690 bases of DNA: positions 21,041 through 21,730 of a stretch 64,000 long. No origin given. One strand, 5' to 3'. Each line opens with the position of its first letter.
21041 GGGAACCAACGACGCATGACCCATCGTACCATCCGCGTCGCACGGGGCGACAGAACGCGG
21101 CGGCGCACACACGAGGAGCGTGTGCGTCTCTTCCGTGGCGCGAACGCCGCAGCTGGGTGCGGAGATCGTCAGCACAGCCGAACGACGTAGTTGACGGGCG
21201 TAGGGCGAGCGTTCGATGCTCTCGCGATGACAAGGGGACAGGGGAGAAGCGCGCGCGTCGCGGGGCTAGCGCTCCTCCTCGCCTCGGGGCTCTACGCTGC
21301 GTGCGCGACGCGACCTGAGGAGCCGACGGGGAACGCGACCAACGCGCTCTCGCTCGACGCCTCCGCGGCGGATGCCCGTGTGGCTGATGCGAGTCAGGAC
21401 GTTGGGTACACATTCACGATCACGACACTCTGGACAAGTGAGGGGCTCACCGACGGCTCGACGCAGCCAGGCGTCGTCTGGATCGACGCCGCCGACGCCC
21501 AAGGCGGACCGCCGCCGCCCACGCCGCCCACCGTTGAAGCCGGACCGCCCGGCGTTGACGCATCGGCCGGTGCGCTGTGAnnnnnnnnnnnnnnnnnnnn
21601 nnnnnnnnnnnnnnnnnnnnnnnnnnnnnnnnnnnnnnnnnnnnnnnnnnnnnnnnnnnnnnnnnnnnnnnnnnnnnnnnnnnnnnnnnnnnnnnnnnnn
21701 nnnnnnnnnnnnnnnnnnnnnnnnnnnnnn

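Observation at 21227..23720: Lower-GC island encoding a secreted three-gene module with a Trp-rich beta-propeller lectin-like protein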

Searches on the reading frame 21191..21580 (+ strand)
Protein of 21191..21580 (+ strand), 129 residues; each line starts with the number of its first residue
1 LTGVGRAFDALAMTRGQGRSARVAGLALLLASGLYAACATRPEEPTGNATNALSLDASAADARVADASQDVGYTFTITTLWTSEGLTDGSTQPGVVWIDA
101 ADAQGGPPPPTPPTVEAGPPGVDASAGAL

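Call 3: search_protein_families(library=pfam, proteins=[window:21191-21580:+], max_evalue=1)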
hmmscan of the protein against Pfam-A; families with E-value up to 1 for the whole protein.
window:21191-21580:+ (129 aa): 0 families

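Call 4: search_protein_families(library=ncbifam, proteins=[window:21191-21580:+], max_evalue=1)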
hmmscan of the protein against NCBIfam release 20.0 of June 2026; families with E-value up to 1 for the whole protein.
window:21191-21580:+ (129 aa): 0 families

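Call 86: search_protein_families(library=padloc, proteins=[window:21227-21580:+], max_evalue=0.01)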
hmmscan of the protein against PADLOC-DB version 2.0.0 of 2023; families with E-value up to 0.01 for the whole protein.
window:21227-21580:+ (117 aa): 0 families

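Call 87: search_protein_families(library=phrogs, proteins=[window:21227-21580:+], max_evalue=0.01)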
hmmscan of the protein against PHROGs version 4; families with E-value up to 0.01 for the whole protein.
window:21227-21580:+ (117 aa): 0 families
